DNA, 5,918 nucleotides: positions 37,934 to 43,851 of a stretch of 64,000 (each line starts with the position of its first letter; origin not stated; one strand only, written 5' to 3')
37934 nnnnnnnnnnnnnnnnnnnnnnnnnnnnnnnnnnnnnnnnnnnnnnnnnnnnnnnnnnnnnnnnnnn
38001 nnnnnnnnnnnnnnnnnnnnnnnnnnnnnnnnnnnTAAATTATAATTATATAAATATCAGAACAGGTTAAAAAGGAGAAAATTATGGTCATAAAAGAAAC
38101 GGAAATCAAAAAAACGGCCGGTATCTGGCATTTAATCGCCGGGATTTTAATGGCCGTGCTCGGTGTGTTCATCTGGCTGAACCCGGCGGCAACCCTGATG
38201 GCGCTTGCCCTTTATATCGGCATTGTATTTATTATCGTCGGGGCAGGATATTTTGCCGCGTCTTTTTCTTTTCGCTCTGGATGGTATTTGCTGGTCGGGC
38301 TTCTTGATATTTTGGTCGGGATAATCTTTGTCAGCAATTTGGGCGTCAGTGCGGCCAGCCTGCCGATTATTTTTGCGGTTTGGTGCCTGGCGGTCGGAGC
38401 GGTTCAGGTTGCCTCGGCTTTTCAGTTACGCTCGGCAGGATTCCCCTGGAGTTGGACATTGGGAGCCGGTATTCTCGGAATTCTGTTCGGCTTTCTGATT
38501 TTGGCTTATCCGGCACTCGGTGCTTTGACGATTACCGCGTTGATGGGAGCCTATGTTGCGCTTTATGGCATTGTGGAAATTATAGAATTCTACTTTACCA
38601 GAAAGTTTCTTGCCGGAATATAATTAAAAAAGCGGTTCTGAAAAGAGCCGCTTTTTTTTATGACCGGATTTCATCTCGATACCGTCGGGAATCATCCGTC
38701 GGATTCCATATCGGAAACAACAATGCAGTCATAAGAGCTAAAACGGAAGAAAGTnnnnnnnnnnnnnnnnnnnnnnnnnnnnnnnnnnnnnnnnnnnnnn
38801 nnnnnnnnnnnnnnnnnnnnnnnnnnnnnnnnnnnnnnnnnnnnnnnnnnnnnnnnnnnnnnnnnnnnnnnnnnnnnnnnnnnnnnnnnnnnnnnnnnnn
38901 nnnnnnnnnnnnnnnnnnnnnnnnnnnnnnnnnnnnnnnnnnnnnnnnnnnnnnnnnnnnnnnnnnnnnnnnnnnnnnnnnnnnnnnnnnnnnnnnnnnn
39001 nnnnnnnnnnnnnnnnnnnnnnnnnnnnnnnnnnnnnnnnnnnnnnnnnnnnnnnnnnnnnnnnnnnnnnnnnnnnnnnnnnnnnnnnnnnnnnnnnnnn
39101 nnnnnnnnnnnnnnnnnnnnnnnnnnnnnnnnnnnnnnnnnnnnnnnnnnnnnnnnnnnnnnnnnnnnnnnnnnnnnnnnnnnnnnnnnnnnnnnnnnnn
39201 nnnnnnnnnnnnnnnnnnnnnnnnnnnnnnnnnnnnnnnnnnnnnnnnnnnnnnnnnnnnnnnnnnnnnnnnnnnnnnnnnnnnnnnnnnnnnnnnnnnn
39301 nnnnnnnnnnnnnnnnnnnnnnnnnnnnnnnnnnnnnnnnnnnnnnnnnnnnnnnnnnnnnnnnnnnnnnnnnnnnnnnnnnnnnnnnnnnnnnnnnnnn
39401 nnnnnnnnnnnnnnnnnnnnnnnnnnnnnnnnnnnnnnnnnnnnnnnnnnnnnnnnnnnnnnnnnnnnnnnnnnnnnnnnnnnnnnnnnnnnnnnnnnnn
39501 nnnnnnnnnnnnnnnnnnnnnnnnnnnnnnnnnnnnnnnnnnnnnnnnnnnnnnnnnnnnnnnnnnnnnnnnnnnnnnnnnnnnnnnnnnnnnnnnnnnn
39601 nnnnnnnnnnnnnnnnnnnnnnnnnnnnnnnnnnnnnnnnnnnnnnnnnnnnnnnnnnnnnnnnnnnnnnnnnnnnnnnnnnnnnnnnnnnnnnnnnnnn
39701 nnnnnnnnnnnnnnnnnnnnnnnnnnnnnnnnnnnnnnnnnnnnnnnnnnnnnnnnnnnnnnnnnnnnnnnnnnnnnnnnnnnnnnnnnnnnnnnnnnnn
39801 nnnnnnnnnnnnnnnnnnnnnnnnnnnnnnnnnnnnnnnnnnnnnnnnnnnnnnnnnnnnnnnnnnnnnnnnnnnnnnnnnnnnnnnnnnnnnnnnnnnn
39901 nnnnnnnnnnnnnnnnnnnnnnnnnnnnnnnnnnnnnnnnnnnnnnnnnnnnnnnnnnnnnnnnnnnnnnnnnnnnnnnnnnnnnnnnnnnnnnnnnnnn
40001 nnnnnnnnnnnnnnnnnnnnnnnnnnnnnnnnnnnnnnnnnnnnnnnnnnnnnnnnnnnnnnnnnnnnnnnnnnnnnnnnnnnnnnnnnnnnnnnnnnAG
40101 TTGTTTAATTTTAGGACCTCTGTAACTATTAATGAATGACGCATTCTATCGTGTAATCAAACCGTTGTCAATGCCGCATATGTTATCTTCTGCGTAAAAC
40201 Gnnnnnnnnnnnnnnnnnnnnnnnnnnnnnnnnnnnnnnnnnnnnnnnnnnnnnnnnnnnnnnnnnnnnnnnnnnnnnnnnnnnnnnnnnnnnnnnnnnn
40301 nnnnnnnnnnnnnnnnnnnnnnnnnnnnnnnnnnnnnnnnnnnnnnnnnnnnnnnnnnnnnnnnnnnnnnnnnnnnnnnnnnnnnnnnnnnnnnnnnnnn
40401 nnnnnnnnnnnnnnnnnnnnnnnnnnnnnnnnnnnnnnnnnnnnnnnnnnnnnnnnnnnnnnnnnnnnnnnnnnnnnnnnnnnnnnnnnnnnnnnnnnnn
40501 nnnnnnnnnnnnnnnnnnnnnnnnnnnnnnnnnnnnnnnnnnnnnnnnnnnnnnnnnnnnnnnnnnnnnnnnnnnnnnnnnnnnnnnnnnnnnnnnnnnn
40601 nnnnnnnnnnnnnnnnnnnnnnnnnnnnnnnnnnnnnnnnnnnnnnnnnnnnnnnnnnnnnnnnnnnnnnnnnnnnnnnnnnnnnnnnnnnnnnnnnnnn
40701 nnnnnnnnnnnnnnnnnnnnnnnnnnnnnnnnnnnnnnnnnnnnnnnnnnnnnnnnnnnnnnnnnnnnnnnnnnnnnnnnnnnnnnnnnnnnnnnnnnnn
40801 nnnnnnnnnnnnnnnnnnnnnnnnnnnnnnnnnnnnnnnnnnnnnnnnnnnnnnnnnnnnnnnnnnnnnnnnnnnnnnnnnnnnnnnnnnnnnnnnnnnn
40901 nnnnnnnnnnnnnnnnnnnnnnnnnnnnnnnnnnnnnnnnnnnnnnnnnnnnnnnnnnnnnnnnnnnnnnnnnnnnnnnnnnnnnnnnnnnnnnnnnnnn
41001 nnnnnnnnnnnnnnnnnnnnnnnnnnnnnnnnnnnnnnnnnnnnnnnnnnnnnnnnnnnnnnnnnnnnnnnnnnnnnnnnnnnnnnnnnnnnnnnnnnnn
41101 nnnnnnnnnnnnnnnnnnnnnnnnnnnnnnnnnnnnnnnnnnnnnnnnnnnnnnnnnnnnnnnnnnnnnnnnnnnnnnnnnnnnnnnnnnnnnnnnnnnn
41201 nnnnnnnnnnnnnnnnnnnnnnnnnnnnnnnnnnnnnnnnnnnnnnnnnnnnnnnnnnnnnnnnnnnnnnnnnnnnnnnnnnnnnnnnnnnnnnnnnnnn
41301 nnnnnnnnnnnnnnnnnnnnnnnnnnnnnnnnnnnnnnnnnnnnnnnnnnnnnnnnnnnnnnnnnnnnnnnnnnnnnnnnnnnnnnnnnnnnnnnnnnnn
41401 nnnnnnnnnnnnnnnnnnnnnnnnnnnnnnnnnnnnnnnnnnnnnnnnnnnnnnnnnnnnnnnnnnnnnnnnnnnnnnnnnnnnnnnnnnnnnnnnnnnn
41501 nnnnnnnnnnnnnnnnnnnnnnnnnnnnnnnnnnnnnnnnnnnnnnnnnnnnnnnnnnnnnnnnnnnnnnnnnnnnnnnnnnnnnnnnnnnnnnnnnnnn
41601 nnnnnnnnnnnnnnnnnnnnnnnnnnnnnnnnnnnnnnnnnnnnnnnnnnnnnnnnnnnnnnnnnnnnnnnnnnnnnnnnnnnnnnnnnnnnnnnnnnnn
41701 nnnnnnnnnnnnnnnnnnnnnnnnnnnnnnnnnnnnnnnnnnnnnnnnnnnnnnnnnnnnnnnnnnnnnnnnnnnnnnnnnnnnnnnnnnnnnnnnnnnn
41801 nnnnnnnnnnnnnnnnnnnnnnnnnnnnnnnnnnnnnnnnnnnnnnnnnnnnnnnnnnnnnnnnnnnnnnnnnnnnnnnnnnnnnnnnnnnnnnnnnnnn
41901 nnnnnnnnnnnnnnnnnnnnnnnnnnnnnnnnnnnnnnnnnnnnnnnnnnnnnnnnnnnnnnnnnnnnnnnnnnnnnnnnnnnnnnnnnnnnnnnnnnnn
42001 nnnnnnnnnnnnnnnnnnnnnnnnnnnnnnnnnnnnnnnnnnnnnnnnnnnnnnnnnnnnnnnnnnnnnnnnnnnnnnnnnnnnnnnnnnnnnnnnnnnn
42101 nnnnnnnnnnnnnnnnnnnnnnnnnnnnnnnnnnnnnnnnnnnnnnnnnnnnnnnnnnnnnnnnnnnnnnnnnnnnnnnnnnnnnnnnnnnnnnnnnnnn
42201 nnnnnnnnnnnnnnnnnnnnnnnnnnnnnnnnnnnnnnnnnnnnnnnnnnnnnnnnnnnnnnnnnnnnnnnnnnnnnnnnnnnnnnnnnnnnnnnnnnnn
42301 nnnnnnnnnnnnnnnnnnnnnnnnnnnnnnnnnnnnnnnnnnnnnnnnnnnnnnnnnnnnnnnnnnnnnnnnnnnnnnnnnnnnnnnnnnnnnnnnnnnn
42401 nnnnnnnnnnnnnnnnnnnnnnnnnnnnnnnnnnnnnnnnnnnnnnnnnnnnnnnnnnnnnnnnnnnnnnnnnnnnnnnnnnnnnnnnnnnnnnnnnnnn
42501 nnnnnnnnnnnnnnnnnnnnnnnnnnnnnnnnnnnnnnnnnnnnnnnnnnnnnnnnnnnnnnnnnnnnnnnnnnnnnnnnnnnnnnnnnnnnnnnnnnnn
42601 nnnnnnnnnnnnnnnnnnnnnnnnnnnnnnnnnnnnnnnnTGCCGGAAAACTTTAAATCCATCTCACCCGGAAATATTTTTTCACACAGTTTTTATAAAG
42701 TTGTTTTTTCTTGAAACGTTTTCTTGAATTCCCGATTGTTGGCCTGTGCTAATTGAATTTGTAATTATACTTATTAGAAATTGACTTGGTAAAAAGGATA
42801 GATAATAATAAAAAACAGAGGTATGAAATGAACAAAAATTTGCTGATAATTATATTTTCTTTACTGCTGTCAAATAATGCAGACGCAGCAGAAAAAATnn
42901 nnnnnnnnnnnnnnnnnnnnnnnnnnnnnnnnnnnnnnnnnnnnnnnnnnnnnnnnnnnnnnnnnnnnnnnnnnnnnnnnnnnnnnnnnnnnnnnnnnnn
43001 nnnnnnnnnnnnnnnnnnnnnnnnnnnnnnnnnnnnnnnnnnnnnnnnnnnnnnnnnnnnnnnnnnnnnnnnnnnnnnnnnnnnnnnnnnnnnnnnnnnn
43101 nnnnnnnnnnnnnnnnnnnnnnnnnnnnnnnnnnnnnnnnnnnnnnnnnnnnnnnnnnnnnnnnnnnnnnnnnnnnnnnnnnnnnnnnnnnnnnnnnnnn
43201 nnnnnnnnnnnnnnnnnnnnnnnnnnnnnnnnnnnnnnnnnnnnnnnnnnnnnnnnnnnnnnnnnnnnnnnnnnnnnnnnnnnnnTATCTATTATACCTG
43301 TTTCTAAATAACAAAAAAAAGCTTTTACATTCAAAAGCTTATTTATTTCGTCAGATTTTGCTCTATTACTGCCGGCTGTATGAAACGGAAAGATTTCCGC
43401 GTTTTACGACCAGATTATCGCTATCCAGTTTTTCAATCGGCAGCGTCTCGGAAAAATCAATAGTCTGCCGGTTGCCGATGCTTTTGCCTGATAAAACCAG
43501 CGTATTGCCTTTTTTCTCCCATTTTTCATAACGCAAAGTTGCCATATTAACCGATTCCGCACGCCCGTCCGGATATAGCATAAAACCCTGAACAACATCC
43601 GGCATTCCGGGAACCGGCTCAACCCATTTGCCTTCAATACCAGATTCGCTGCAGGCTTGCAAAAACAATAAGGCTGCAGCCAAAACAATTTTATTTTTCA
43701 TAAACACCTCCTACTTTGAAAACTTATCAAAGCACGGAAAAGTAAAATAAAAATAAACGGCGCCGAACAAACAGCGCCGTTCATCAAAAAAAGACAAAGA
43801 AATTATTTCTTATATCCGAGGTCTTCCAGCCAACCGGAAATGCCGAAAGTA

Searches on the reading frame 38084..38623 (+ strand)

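Call 81: search_protein_families(library=pfam, proteins=[window:38084-38623:+], max_evalue=0.001)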
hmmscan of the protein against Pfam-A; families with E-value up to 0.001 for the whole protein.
window:38084-38623:+ (179 aa): 1 family
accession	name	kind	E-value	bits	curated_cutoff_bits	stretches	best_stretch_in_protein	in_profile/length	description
PF03729.18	DUF308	-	2.9e-24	85.6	25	3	18-83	1-72/73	Short repeat of unknown function (DUF308)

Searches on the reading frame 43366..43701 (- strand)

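Call 82: search_protein_families(library=pfam, proteins=[window:43366-43701:-], max_evalue=0.001)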
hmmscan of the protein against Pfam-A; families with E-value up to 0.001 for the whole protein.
window:43366-43701:- (111 aa): 1 family
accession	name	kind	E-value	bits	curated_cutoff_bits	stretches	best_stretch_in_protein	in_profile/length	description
PF12702.13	Lipocalin_3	-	1.6e-34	118.4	20.2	1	20-111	3-94/94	Lipocalin-like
